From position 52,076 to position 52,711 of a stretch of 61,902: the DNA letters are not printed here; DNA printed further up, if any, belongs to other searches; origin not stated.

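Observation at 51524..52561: ABM-TM-cupredoxin fusion facing the oxidase operon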

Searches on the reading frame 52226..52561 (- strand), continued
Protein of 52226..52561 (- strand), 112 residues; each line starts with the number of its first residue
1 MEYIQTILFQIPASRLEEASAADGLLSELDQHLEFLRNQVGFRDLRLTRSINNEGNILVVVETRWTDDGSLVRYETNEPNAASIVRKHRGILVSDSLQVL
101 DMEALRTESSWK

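Call 38: find_encoding_contigs(protein=P0225, flank=10000, max_places=1)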
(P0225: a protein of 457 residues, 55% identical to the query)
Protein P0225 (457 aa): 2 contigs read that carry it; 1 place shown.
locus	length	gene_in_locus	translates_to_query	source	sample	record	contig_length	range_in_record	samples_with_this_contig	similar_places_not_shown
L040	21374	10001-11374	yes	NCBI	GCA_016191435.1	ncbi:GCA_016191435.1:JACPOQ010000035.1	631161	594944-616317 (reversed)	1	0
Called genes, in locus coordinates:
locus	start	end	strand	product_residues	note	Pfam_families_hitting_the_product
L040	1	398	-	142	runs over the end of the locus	PF01243:PNPOx_N, PF12900:Pyridox_ox_2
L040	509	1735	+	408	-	PF02515:CoA_transf_3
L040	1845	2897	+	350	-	-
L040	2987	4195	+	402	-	-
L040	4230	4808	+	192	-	PF05685:Uma2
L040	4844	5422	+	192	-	PF05685:Uma2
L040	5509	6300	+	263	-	PF00378:ECH_1, PF16113:ECH_2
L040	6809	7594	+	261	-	PF02790:COX2_TM, PF00116:COX2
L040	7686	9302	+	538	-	PF00115:COX1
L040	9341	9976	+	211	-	PF00510:COX3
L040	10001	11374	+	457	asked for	PF04151:PPC (faint), PF13473:Cupredoxin_1, PF00127:Copper-bind (weak), PF13473:Cupredoxin_1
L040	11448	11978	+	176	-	-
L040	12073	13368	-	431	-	PF02515:CoA_transf_3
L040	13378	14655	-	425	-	PF02515:CoA_transf_3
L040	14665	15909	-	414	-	PF13167:GTP-bdg_N, PF16360:GTP-bdg_M, PF00009:GTP_EFTU (faint), PF00350:Dynamin_N (faint), PF01926:MMR_HSR1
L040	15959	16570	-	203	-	PF16289:PIN_12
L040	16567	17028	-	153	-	-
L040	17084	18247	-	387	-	PF00155:Aminotran_1_2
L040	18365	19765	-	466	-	PF07992:Pyr_redox_2 (weak), PF13454:NAD_binding_9 (faint)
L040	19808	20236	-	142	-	PF00571:CBS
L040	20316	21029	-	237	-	PF04055:Radical_SAM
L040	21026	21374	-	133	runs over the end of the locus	PF01850:PIN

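Call 41: find_encoding_contigs(protein=P0162, flank=8000, max_places=2)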
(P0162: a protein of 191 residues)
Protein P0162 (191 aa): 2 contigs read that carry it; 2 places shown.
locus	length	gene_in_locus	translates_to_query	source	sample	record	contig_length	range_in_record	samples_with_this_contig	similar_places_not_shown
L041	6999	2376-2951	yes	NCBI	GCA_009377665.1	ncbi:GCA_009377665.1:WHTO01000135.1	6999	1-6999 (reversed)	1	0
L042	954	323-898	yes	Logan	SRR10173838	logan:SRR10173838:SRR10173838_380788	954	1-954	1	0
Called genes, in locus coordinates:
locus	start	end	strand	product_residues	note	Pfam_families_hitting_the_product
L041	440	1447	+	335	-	PF02628:COX15-CtaA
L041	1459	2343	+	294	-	PF01040:UbiA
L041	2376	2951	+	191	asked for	PF12270:Cyt_c_ox_IV (weak), PF03992:ABM (faint)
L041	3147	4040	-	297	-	PF00353:HemolysinCabind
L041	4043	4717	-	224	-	-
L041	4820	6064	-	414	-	PF07690:MFS_1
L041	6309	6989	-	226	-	PF02412:TSP_3, PF00353:HemolysinCabind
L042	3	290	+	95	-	?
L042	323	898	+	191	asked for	PF12270:Cyt_c_ox_IV (weak), PF03992:ABM (faint)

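Call 42: find_encoding_contigs(protein=P0142, flank=8000, max_places=2)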
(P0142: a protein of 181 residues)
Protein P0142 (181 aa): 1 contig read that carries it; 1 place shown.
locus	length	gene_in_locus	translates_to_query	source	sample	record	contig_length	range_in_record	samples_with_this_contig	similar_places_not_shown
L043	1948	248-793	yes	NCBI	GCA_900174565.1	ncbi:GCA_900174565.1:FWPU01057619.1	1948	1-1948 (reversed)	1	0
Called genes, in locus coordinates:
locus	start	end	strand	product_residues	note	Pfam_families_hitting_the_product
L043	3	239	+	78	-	?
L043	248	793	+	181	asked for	PF12270:Cyt_c_ox_IV (weak)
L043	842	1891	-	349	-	PF08240:ADH_N, PF16912:Glu_dehyd_C (weak), PF00107:ADH_zinc_N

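Call 43: find_encoding_contigs(protein=P0143, flank=8000, max_places=2)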
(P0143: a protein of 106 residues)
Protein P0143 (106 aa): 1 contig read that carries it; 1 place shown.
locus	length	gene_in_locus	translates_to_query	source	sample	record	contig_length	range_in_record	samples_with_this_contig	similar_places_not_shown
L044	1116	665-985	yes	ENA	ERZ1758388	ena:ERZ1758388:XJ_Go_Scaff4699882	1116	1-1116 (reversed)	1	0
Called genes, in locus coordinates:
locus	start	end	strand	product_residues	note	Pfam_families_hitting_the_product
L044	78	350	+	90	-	-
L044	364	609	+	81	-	-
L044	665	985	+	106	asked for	-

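Call 45: search_protein_families(library=pfam, proteins=[P0162, P0142, P0160, P0164], max_evalue=1)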
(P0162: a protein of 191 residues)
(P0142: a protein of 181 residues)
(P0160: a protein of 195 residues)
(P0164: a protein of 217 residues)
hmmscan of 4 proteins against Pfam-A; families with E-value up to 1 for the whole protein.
P0162 (191 aa): 4 families
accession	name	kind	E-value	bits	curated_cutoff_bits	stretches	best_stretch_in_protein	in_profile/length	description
PF12270.13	Cyt_c_ox_IV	-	1.2e-06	29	26.9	1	17-74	68-126/132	Cytochrome c oxidase subunit IV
PF03992.22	ABM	-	1.8e-05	25.2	23.1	1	119-169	26-75/78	Antibiotic biosynthesis monooxygenase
PF24396.1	DUF7541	-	0.0031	17.8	28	1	28-74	11-58/120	Family of unknown function (DUF7541)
PF11239.13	DUF3040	-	0.16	12.7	24.7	1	33-67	46-82/84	Protein of unknown function (DUF3040)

P0142 (181 aa): 4 families
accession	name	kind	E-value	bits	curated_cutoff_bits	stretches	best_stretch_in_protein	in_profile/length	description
PF12270.13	Cyt_c_ox_IV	-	9.6e-06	26.1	26.9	1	22-62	83-123/132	Cytochrome c oxidase subunit IV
PF24396.1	DUF7541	-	0.0018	18.5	28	1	18-89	10-80/120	Family of unknown function (DUF7541)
PF13567.11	DUF4131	-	0.051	13.7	31.6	1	22-76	3-60/165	Domain of unknown function (DUF4131)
PF03992.22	ABM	-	0.077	13.6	23.1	1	104-151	22-68/78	Antibiotic biosynthesis monooxygenase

P0160 (195 aa): 3 families
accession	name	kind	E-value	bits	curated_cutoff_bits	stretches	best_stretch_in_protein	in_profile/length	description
PF03992.22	ABM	-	0.0014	19.2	23.1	1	116-164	20-67/78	Antibiotic biosynthesis monooxygenase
PF12270.13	Cyt_c_ox_IV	-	0.015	15.8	26.9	1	31-73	83-125/132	Cytochrome c oxidase subunit IV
PF13567.11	DUF4131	-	0.12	12.5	31.6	1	32-108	4-84/165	Domain of unknown function (DUF4131)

P0164 (217 aa): 3 families
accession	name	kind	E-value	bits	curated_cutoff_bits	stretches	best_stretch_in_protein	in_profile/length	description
PF12270.13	Cyt_c_ox_IV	-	1.5e-05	25.6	26.9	1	51-94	82-125/132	Cytochrome c oxidase subunit IV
PF24396.1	DUF7541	-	0.00033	20.9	28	1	48-107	10-70/120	Family of unknown function (DUF7541)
PF00332.24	Glyco_hydro_17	-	0.071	13.2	28.2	1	165-201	226-263/306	Glycosyl hydrolases family 17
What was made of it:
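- One of them, P0162, passes the Pfam cut-offs of both Cyt_c_ox_IV and ABM (call 45).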

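Call 64: find_homologous_proteins(query=P0162, max_evalue=0.00001)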
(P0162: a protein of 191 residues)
Query P0162 (191 aa): 9 proteins with E <= 0.00001 among 361 candidates.
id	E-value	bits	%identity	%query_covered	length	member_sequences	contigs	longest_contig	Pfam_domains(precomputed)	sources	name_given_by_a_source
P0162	2.4e-120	417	100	100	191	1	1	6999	PF12270.14,PF03992.23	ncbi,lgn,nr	ncbi:MAG: hypothetical protein GEU28_11995 [Dehalococcoidia bacterium]|nr:hypothetical protein [Deha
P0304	2.7e-64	234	58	99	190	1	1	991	-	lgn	-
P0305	3.3e-64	234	58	99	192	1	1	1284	-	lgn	-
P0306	5.6e-64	233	58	100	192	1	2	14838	-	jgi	jgi:heme-degrading monooxygenase HmoA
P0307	1.2e-63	232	57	100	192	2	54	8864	-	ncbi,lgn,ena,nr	ncbi:MAG TPA: hypothetical protein VFO84_09655 [Dehalococcoidia bacterium]|nr:hypothetical protein [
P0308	5.1e-62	227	55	99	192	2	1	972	-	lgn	-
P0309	7.3e-62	226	56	100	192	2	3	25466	-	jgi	jgi:heme-degrading monooxygenase HmoA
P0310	1.6e-61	225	57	99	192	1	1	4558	-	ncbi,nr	ncbi:MAG TPA: hypothetical protein VFZ12_08765 [Dehalococcoidia bacterium]|nr:hypothetical protein [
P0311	8.4e-61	223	56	99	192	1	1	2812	-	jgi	jgi:heme-degrading monooxygenase HmoA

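Call 65: find_encoding_contigs(protein=P0309, flank=10000, max_places=2)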
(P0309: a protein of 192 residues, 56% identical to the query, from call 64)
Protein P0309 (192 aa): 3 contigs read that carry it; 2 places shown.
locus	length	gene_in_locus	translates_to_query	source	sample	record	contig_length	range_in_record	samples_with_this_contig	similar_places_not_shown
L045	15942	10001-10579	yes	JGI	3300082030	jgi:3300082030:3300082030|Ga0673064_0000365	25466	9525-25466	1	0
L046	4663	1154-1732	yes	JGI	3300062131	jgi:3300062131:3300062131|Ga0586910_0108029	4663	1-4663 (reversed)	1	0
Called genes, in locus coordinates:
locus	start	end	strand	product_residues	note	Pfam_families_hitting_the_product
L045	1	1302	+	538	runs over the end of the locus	PF16655:PhoD_N, PF09423:PhoD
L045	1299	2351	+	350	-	PF12146:Hydrolase_4, PF00561:Abhydrolase_1 (weak), PF12697:Abhydrolase_6 (weak), PF00326:Peptidase_S9 (weak)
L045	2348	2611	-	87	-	PF06305:LapA_dom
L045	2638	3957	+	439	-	PF00067:p450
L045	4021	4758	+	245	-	PF04305:DUF455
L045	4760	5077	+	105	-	PF12797:Fer4_2 (faint), PF13237:Fer4_10, PF14697:Fer4_21, PF13183:Fer4_8 (faint), PF12838:Fer4_7, PF13187:Fer4_9 (weak), PF13484:Fer4_16 (faint), PF00037:Fer4 (weak)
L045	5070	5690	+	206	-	-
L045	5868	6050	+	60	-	-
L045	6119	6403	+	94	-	PF02604:PhdYeFM_antitox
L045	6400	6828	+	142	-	PF01850:PIN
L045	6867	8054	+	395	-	PF02515:CoA_transf_3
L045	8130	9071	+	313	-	PF02628:COX15-CtaA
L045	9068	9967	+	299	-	PF01040:UbiA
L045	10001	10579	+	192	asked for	-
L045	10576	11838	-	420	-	PF01306:LacY_symp (faint), PF07690:MFS_1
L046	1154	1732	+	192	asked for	-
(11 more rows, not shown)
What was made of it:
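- The hairpin+ABM relatives are the third gene of ctaA-ctaB operons, which encode the heme A pathway, with the structural cox genes elsewhere (calls 41, 65).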

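Call 68: search_solved_structures(query=A3, max_evalue=1, show_alignments=4)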
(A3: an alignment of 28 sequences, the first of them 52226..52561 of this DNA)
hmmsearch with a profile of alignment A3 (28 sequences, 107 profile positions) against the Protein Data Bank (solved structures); distinct sequences matched with E-value up to 1: 14.
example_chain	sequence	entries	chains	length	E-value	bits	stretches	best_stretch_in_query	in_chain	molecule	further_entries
4fnh_A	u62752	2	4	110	0.00096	22.5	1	33-77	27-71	Heme-degrading monooxygenase isdI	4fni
1tz0_A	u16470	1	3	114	0.0015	21.9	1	36-81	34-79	hypothetical protein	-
2ril_A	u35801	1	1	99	0.0045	20.3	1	22-73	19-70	Antibiotic biosynthesis monooxygenase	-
8avh_A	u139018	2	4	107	0.012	19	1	34-78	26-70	Heme-degrading monooxygenase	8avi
2zdp_A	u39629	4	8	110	0.013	18.9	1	33-74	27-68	Heme-degrading monooxygenase isdI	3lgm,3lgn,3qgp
1sqe_A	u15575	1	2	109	0.013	18.9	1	33-74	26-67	hypothetical protein PG130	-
9pik_A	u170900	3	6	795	0.069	16.5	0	23-49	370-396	TOK potassium channel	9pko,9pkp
5uq4_A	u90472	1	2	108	0.1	16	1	25-78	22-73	Monooxygenase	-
4nl5_A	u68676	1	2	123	0.11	15.9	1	26-78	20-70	Heme-degrading monooxygenase HmoB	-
3hx9_A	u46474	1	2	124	0.12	15.7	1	26-78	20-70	Protein Rv3592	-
2zdo_A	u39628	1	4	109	0.14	15.6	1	34-76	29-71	Heme-degrading monooxygenase isdG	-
1xbw_A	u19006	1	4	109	0.14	15.6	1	34-76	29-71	hypothetical protein isdG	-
6ds7_A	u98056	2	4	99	0.16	15.4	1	27-78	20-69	Heme-degrading monooxygenase HmoB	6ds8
6ple_A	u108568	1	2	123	0.17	15.3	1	27-78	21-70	Heme oxygenase (mycobilin-producing)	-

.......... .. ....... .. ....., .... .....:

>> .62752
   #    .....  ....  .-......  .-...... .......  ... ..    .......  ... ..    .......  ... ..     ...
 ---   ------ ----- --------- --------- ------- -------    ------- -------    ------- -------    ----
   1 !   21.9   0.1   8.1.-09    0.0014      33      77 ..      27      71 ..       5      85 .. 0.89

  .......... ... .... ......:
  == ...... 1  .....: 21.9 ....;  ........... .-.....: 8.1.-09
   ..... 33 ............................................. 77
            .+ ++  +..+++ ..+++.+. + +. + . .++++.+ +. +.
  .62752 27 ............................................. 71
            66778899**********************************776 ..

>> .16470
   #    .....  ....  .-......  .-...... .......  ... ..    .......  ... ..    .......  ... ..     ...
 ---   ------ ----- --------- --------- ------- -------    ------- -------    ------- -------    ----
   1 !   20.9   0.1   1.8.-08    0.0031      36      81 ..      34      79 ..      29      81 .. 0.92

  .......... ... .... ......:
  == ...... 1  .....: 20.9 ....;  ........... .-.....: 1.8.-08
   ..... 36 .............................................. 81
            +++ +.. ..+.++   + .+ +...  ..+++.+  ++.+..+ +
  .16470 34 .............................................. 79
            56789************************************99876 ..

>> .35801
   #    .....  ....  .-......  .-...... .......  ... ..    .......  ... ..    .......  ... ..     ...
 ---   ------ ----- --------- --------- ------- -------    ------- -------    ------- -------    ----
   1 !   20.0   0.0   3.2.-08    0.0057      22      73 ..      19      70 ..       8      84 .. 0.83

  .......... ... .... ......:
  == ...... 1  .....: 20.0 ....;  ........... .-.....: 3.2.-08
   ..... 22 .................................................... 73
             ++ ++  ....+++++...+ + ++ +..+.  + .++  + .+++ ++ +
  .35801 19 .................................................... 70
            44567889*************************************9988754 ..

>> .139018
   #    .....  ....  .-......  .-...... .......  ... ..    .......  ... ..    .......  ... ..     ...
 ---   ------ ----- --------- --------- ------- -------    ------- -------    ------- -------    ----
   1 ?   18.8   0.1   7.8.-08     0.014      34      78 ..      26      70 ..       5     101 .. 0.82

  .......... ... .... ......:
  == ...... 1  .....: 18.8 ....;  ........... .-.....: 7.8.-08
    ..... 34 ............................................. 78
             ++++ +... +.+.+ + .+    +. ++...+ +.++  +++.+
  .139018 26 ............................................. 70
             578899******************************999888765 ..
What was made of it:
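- On IsdG/IsdI/MhuD/HmoA heme-degrading monooxygenases: The HMM alignment puts Tyr74 at the IsdI Trp66 position; the best-scoring PDB chain is the W66Y mutant 4fnh (call 68).
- Closest known: ABM superfamily. Same: With the broad family profile the best sequence matches in the PDB are IsdI, 1tz0 and 2ril (call 68).
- Closest known: ABM superfamily. Different: The position of the catalytic Trp of IsdI is Tyr74 here (the best hit is the W66Y mutant 4fnh; call 68).
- Tried and rejected: A broader family profile put ABM proteins on top (call 68).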

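Call 69: search_protein_families(library=pfam, alignment_id=A3, max_evalue=0.01)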
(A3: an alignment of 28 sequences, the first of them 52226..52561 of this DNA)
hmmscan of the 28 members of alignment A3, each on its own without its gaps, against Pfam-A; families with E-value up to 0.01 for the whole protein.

A. member 1, window:52226-52561:- (112 aa): 1 family
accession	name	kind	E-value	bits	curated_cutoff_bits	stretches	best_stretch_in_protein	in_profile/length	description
PF03992.22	ABM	-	0.0044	17.6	23.1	1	21-76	14-68/78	Antibiotic biosynthesis monooxygenase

B. families by the number of members that match (of 28 scanned): 2 families
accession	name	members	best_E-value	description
PF03992.22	ABM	15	6e-06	Antibiotic biosynthesis monooxygenase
PF07876.18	Dabb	1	0.00023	Stress responsive A/B Barrel Domain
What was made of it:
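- On ABM superfamily (PF03992): Fifteen of 28 members match at E<=0.01 (call 69).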

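Call 81: find_encoding_contigs(protein=P0139, flank=8000, max_places=2)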
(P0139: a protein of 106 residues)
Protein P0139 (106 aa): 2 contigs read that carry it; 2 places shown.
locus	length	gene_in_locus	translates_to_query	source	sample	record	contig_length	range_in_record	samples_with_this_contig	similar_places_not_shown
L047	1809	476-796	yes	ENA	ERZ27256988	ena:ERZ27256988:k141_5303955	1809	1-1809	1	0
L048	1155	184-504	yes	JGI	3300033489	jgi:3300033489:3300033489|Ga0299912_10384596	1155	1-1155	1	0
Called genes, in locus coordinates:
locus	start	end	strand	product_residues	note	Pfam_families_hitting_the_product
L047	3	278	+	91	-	?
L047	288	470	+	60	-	-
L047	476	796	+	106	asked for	PF03992:ABM (faint)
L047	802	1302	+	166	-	-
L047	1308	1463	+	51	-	-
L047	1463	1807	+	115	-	?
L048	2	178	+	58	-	?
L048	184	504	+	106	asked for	PF03992:ABM (faint)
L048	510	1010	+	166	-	-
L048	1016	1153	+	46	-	?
